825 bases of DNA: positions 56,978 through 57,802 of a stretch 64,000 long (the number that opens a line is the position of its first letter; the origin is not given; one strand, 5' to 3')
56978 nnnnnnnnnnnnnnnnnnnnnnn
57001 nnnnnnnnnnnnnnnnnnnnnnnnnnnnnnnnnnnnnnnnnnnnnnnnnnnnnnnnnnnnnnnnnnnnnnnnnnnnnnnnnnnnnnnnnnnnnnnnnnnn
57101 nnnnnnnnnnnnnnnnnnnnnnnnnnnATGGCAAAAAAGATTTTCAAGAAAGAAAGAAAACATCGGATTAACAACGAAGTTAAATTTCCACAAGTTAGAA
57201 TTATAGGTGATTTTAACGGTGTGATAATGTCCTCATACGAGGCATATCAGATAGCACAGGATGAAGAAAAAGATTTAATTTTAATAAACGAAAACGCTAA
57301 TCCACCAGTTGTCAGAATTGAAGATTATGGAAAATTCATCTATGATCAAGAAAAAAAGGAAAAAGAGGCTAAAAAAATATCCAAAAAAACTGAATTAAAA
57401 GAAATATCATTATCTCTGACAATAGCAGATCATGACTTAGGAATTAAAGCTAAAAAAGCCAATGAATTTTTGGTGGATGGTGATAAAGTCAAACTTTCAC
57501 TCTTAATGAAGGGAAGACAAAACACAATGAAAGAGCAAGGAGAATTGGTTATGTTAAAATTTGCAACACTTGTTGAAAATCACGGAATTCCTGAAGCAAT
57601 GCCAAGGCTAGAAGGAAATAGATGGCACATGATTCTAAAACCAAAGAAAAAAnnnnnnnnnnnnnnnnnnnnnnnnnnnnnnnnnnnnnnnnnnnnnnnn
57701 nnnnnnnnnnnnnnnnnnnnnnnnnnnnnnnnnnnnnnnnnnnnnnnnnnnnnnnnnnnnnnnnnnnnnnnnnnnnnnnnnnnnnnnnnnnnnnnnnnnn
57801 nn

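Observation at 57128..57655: Phage-encoded translation initiation factor IF3, with its stop overlapping a Nudix hydrolase start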

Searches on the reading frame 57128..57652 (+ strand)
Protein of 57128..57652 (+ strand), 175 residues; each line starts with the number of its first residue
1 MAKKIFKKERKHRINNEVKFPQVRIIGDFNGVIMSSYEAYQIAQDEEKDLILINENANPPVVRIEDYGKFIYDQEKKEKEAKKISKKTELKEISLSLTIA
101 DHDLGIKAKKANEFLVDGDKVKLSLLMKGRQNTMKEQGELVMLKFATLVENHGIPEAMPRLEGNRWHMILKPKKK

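Call 3: search_protein_families(library=pfam, proteins=[window:57128-57652:+], max_evalue=0.01)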
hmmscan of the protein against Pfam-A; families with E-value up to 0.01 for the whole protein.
window:57128-57652:+ (175 aa): 2 families
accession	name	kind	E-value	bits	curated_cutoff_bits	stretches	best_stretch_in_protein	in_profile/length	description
PF00707.27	IF3_C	-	2.5e-24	85.5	34.8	1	89-173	2-86/86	Translation initiation factor IF-3, C-terminal domain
PF05198.21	IF3_N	-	1.4e-21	76.8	26.9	1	14-81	1-70/70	Translation initiation factor IF-3, N-terminal domain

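Call 4: search_protein_families(library=ncbifam, proteins=[window:57128-57652:+], max_evalue=0.01)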
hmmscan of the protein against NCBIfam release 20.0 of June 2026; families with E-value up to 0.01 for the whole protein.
window:57128-57652:+ (175 aa): 1 family
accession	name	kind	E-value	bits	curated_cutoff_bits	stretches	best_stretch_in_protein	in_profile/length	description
TIGR00168.2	infC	equivalog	1e-44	152.3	60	1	9-175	2-170/170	translation initiation factor IF-3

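Call 5: search_protein_families(library=phrogs, proteins=[window:57128-57652:+], max_evalue=0.01)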
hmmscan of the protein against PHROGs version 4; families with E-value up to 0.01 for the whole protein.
window:57128-57652:+ (175 aa): 1 family
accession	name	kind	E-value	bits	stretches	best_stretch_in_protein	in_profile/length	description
phrog_9787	-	other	2.5e-41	142.3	1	10-174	2-168/168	translation initiation factor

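Call 10: search_dna_similar(query=window:57128-57652:+, collection=phages, mode=protein, max_rows=40)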
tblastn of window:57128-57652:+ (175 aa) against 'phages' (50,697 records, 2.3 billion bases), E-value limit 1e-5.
Records with a match: 88; places in all: 88; records where one place covers at least 80% of the query: 41.
Best place of each record, by identity: <60% 88.
By first word of the organism name: Escherichia 33; Bacteriophage 10; Erwinia 8; uncultured 5; Yersinia 4; Salmonella 4; Vibrio 3; Klebsiella 3; Enterococcus 2; Listeria 2; and 9 more.
By host as written in the record: - 23; Escherichia coli 10; Salmonella enterica subsp. enterica serovar Typhimurium 4; Erwinia amylovora 3; Erwinia amylovora SNUABM_01 3; Escherichia coli O157:H7 3; Listeria monocytogenes 2; Agrobacterium tumefaciens C58 2; and 31 more.
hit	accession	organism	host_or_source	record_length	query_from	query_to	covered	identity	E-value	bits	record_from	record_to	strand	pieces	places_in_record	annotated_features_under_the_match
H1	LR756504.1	uncultured phage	metagenomic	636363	3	174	98%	42.1%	2e-26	109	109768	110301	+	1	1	record has no annotation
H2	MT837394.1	Bacteriophage sp.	human fecal samples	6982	11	174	94%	43.0%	3e-28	115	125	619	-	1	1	record has no annotation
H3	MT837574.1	Bacteriophage sp.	human fecal samples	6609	10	173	94%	39.5%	8e-22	97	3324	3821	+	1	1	record has no annotation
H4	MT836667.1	Bacteriophage sp.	human fecal samples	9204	10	170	92%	40.2%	3e-16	81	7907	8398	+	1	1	record has no annotation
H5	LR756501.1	uncultured phage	metagenomic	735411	7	174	96%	38.2%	4e-27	112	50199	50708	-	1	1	record has no annotation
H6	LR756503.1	uncultured phage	metagenomic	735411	7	174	96%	38.2%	4e-27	112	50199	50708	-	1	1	record has no annotation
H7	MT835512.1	Bacteriophage sp.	human fecal samples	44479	14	174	92%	39.9%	1e-19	91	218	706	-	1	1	record has no annotation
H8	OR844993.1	Staphylococcus phage SA 1306 Kay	Staphylococcus aureus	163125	13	172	91%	40.1%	3e-20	92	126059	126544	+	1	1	record has no annotation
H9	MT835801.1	Bacteriophage sp.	human fecal samples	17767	8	173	95%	37.9%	1e-12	70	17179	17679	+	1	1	record has no annotation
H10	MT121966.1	Pseudomonas phage SC_8_H2H8_2017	Pseudomonas sp.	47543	11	175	94%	38.1%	8e-16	80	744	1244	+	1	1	translation initiation factor IF-3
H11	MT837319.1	Bacteriophage sp.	human fecal samples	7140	13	173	92%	39.0%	6e-12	68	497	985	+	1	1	record has no annotation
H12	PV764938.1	Sinorhizobium phage Phosso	Sinohrizobium meliloti NRRL L-50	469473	3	175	99%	36.0%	6e-17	83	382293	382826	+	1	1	translation initiation factor IF-3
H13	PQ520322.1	Enterococcus phage IME_EF3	-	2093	14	173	91%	38.6%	2e-18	87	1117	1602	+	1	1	record has no annotation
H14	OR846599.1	Enterococcus phage Efs 1-1-1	Enterococcus faecalis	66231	14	173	91%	38.6%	2e-18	87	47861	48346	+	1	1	record has no annotation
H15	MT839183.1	Bacteriophage sp.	human fecal samples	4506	14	173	91%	38.6%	4e-15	77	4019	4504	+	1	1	record has no annotation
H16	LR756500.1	uncultured phage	metagenomic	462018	13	171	91%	38.8%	2e-17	84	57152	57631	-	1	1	record has no annotation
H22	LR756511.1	uncultured phage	metagenomic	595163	13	174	93%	35.8%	7e-14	74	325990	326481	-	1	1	record has no annotation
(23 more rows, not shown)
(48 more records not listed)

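Call 13: find_homologous_proteins(query=window:57128-57652:+, max_evalue=1e-10)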
Query window:57128-57652:+ (175 aa): 1127 proteins with E <= 1e-10 among 1425 candidates; the best 120 are listed.
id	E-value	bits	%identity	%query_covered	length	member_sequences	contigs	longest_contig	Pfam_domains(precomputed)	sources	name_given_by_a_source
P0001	3.4e-99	348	91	100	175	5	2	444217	PF00707.28,PF05198.22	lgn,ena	-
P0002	9.0e-92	324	86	100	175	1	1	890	PF00707.28,PF05198.22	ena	-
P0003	8.5e-81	288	79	100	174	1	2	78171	PF00707.28,PF05198.22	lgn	-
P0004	3.3e-80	286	77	100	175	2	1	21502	PF00707.28,PF05198.22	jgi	-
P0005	6.1e-80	285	77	100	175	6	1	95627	PF00707.28,PF05198.22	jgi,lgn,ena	-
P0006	1.1e-79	284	77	100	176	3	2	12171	PF00707.28,PF05198.22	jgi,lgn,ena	-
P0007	3.0e-79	283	77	100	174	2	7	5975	PF00707.28,PF05198.22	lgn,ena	-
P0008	3.5e-79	283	77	100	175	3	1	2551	PF00707.28,PF05198.22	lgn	-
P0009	5.1e-79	282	77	100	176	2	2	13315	PF00707.28,PF05198.22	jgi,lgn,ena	-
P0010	5.6e-79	282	77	100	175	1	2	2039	PF00707.28,PF05198.22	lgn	-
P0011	1.8e-78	280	78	100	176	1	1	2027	PF00707.28,PF05198.22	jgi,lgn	jgi:translation initiation factor IF-3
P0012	3.0e-78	280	74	100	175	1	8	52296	PF00707.28,PF05198.22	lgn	-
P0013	4.5e-78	279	74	100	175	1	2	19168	PF00707.28,PF05198.22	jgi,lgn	jgi:translation initiation factor IF-3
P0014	7.7e-78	278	77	100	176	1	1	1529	PF00707.28,PF05198.22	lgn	-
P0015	1.5e-77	278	76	100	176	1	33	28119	PF00707.28,PF05198.22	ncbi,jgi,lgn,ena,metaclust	jgi:translation initiation factor IF-3|metaclust:\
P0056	1.2e-71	258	71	96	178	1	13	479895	PF00707.28,PF05198.22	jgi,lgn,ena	-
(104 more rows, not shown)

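Call 14: find_encoding_contigs(protein=P0001, flank=10000, max_places=3)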
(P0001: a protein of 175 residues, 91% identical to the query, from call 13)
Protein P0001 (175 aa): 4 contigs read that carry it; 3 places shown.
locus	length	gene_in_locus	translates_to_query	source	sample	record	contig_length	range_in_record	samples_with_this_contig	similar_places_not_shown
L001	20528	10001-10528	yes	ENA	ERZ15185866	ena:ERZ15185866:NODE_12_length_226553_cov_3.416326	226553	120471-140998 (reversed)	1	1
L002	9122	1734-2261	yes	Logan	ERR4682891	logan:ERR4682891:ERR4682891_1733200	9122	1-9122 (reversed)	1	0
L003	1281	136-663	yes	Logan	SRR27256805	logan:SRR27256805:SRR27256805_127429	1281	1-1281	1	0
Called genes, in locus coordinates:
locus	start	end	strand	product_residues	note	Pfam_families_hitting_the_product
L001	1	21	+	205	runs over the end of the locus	-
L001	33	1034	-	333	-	PF02384:N6_Mtase (faint)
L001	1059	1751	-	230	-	PF19835:SegE_GIY-YIG (faint), PF07460:NUMOD3 (weak)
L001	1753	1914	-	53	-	-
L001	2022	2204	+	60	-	-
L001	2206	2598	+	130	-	-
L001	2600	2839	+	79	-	-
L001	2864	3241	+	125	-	-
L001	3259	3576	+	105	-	-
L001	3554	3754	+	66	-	-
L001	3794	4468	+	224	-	PF04542:Sigma70_r2, PF08281:Sigma70_r4_2, PF04545:Sigma70_r4 (weak)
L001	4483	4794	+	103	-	PF00085:Thioredoxin, PF14595:Thioredoxin_9 (weak), PF02114:Phosducin (faint), PF13098:Thioredoxin_2 (weak)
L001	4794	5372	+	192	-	-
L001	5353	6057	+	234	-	-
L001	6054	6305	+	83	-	-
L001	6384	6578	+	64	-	-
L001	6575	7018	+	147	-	PF01668:SmpB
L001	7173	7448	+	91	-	-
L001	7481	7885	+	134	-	PF09424:YqeY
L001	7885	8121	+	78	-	-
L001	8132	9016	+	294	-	-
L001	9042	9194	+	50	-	-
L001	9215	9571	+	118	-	PF03203:MerC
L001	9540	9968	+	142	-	-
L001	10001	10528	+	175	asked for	PF05198:IF3_N, PF00707:IF3_C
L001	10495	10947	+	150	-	PF00293:NUDIX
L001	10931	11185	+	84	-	-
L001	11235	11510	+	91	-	-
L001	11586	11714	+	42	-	-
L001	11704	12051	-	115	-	-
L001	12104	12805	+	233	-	PF00574:CLP_protease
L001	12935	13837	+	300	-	PF09851:SHOCT (weak)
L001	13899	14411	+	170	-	PF24240:DUF7448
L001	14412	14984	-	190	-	-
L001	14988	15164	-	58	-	-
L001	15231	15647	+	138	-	PF00254:FKBP_C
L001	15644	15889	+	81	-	-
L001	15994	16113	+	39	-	-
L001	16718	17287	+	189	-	PF00196:GerE (faint), PF13384:HTH_23 (faint), PF13936:HTH_38 (faint), PF14493:HTH_40 (faint), PF15978:TnsD (faint), PF02796:HTH_7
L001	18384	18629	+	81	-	-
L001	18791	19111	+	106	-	-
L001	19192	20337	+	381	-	PF00587:tRNA-synt_2b, PF03129:HGTP_anticodon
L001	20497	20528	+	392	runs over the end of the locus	PF00750:tRNA-synt_1d (faint)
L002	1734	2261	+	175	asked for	PF05198:IF3_N, PF00707:IF3_C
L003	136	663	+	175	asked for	PF05198:IF3_N, PF00707:IF3_C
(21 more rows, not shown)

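Call 15: find_encoding_contigs(protein=P0056, flank=10000, max_places=3)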
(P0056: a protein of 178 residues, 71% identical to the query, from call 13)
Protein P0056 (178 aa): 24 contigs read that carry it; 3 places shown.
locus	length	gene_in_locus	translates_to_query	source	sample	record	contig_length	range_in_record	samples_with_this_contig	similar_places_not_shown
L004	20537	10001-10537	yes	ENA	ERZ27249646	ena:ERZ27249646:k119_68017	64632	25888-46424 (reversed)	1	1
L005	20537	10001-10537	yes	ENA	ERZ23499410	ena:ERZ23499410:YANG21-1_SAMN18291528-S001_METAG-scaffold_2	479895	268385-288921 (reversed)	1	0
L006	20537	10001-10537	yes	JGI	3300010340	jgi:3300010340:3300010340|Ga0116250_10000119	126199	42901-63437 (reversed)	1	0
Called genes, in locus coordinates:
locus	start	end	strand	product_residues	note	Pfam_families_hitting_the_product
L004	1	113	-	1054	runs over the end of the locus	-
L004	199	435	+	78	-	-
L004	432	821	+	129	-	-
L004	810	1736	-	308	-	PF05265:DUF723, PF23545:Zn_ribbon_HMPTM (faint), PF05265:DUF723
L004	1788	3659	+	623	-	PF01653:DNA_ligase_aden, PF03120:OB_DNA_ligase, PF00533:BRCT, PF12738:PTCB-BRCT (weak)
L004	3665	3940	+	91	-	PF05265:DUF723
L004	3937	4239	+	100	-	-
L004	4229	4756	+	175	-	-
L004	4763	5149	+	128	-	-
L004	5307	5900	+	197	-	PF04542:Sigma70_r2, PF08281:Sigma70_r4_2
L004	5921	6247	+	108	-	PF04756:OST3_OST6, PF00085:Thioredoxin, PF13098:Thioredoxin_2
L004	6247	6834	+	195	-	-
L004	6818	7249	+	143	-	PF01668:SmpB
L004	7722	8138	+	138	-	PF09424:YqeY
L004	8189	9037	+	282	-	PF18299:R2K_2, PF14243:R2K_3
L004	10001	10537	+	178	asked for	PF05198:IF3_N, PF00707:IF3_C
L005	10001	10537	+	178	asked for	PF05198:IF3_N, PF00707:IF3_C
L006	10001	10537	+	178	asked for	PF05198:IF3_N, PF00707:IF3_C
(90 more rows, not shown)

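Call 17: search_solved_structures(query=window:57128-57652:+, show_alignments=4)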
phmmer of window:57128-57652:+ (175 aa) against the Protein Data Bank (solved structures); distinct sequences matched with E-value up to 0.001: 11.
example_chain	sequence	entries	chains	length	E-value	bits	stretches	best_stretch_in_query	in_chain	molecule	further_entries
5me0_Y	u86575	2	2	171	6.3e-33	117.7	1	13-174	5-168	Translation initiation factor IF-3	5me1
5lmn_X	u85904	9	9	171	1.7e-28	103.3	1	12-174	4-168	Translation initiation factor IF-3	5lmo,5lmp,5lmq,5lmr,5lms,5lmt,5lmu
8jsg_A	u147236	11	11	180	2.3e-25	93.1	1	7-175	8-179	Translation initiation factor IF-3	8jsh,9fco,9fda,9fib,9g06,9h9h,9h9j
5me0_Z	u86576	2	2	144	1.2e-21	81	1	34-175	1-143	Translation initiation factor IF-3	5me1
1tif_A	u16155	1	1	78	1.9e-13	54.4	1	13-83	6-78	TRANSLATION INITIATION FACTOR 3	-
1tig_A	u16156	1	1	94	7.1e-13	52.5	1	87-174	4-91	TRANSLATION INITIATION FACTOR 3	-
6o6d_A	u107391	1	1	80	9.1e-13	52.1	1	13-81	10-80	Translation initiation factor IF-3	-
2m71_A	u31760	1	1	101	2.7e-12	50.6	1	86-174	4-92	Translation initiation factor IF-3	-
6vrj_A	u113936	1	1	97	1.1e-10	45.3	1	81-175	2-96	Translation initiation factor IF-3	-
2ife_A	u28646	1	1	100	6.5e-07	33.1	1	82-175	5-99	PROTEIN (TRANSLATION INITIATION FACTOR IF3)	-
1i96_V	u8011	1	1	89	1.2e-06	32.2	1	89-174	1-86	TRANSLATION INITIATION FACTOR IF3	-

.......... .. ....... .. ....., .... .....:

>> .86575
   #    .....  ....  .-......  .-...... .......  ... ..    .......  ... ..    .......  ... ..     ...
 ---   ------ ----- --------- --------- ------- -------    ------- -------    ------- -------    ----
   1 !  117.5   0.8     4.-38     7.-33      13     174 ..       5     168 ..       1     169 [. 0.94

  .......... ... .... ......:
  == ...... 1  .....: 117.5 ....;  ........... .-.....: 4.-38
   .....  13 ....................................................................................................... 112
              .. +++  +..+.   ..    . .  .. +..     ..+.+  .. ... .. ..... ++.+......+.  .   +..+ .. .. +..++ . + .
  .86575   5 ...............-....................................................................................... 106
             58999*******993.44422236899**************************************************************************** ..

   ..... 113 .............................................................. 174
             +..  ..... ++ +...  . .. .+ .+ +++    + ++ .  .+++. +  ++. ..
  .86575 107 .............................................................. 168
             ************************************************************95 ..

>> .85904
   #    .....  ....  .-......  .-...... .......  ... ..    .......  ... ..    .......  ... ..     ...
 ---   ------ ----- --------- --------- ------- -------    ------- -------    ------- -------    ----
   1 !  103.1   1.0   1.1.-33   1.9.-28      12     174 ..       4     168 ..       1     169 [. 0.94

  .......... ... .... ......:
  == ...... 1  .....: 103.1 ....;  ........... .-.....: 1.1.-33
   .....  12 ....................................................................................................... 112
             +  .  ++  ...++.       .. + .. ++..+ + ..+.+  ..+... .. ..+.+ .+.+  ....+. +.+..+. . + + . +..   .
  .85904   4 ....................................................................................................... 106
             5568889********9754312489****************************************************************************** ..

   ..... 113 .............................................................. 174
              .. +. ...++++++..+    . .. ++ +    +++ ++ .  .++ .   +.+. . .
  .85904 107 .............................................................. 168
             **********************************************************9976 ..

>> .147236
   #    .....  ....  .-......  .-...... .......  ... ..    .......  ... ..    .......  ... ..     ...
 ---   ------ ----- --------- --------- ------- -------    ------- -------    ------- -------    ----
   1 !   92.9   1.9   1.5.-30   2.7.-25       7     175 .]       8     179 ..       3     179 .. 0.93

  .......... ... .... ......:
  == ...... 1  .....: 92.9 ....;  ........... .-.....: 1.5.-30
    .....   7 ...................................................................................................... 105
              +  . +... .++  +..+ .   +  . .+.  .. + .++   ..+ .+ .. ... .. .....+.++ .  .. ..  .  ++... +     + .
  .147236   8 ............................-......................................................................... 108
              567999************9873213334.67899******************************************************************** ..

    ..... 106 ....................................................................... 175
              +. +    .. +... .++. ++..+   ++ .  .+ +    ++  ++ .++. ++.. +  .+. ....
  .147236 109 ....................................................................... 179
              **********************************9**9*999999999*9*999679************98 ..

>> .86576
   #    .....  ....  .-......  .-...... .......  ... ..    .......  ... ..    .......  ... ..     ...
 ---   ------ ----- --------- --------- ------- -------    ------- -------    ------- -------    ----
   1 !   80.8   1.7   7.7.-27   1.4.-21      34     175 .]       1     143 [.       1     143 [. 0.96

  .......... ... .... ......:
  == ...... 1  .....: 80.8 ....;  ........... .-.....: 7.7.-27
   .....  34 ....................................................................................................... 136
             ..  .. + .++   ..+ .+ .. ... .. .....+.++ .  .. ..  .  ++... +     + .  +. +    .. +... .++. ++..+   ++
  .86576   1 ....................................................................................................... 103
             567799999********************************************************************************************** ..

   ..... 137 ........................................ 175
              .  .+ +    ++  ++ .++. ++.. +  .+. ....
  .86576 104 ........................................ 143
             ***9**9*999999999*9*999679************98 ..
